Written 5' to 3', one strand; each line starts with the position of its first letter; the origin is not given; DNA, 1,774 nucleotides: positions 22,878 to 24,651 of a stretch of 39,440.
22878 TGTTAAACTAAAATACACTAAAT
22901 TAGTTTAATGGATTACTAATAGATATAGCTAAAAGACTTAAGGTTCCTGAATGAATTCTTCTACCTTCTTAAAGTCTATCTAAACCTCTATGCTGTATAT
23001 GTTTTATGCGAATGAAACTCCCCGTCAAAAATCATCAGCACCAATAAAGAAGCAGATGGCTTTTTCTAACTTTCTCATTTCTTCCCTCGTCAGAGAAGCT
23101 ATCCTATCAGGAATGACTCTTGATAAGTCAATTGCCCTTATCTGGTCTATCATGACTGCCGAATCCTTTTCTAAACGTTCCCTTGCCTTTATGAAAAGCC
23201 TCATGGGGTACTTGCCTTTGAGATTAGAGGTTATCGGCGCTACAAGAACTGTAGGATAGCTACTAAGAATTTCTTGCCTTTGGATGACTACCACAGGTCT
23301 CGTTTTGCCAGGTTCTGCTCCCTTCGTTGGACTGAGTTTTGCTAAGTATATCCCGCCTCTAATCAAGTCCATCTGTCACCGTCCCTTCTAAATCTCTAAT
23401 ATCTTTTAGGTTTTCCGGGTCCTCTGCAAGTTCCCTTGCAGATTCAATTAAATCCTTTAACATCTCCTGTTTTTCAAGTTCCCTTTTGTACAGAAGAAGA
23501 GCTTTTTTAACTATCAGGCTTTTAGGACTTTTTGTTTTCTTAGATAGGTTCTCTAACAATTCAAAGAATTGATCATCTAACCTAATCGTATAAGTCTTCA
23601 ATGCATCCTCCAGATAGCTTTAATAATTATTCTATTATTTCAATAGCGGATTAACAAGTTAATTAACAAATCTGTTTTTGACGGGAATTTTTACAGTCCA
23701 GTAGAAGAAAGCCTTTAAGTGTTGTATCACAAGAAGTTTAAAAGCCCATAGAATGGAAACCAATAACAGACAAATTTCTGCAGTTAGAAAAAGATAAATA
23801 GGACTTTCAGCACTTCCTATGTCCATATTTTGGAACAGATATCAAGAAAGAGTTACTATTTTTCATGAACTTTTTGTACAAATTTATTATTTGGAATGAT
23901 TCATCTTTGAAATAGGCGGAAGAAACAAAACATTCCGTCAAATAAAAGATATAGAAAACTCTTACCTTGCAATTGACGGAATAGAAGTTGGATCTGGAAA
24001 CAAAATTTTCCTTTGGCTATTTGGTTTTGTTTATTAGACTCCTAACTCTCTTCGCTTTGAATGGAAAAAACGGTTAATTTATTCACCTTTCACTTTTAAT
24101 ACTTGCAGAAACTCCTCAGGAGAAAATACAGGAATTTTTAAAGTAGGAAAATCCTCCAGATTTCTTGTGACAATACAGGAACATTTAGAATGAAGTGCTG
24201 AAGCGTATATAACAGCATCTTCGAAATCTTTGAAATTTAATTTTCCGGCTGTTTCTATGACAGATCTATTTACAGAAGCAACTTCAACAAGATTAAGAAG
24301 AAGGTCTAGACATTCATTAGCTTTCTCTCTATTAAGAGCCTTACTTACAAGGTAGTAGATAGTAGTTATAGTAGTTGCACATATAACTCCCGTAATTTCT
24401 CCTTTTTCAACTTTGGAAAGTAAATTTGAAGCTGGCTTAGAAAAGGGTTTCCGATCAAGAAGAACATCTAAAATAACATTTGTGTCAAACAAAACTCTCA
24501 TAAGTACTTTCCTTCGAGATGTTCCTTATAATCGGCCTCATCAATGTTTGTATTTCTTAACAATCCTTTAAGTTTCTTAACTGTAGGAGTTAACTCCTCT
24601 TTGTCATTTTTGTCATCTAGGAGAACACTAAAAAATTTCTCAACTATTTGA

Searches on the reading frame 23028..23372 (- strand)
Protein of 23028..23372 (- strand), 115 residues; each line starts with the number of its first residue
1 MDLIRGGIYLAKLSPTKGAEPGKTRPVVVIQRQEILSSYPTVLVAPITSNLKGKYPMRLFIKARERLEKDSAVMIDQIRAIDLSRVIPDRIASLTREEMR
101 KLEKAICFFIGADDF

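Call 23: search_protein_families(library=pfam, max_evalue=0.001, proteins=[window:23028-23372:-])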
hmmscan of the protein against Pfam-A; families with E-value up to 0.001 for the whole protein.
window:23028-23372:- (115 aa): 1 family
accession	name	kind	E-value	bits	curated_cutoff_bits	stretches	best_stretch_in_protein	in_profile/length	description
PF02452.23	PemK_toxin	-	2.8e-27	95.5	23.1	1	5-108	2-107/109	PemK-like, MazF-like toxin of type II toxin-antitoxin system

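Call 56: search_protein_families(library=ncbifam, max_evalue=0.01, proteins=[window:23028-23372:-])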
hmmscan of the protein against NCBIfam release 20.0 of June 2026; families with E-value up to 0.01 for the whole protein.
window:23028-23372:- (115 aa): 3 families
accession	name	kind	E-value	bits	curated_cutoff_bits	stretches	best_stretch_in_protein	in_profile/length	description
NF007386.0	PRK09907.1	equivalog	1.9e-07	31.1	120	1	8-109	12-109/111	endoribonuclease MazF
NF007320.0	PRK09812.1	equivalog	0.00016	21.7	129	1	4-96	8-101/116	type II toxin-antitoxin system ChpB family toxin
NF052489.1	TAtMazFAgrob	equivalog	0.00092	19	150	1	5-90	8-91/118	type II toxin-antitoxin system toxin MazF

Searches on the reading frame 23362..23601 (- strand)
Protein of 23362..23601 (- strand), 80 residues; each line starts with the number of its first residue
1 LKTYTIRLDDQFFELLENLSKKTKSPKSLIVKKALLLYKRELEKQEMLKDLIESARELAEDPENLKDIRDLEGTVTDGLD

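Call 56: search_protein_families(library=ncbifam, max_evalue=0.01, proteins=[window:23362-23601:-])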
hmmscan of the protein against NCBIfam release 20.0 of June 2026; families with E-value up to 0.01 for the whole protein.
window:23362-23601:- (80 aa): 2 families
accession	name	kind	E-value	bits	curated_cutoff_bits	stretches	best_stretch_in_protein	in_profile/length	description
NF050104.1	TA_MazE_antitoxin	equivalog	0.00025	21.4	65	1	5-78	3-69/69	type II toxin-antitoxin system MazE family antitoxin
NF048017.1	antitoxin_RelB_like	equivalog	0.00075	19.7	50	1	7-68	1-62/70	type II toxin-antitoxin system RelB family antitoxin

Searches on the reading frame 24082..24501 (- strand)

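Call 23: search_protein_families(library=pfam, max_evalue=0.001, proteins=[window:24082-24501:-])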
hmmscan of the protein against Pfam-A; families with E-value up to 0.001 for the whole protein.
window:24082-24501:- (140 aa): 2 families
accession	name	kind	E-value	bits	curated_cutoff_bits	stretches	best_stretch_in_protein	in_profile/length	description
PF13470.12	PIN_3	-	5.8e-27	95.2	27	1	2-115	1-114/115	PIN domain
PF01850.27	PIN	-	2e-10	41.7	23.6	1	3-114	1-111/120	PIN domain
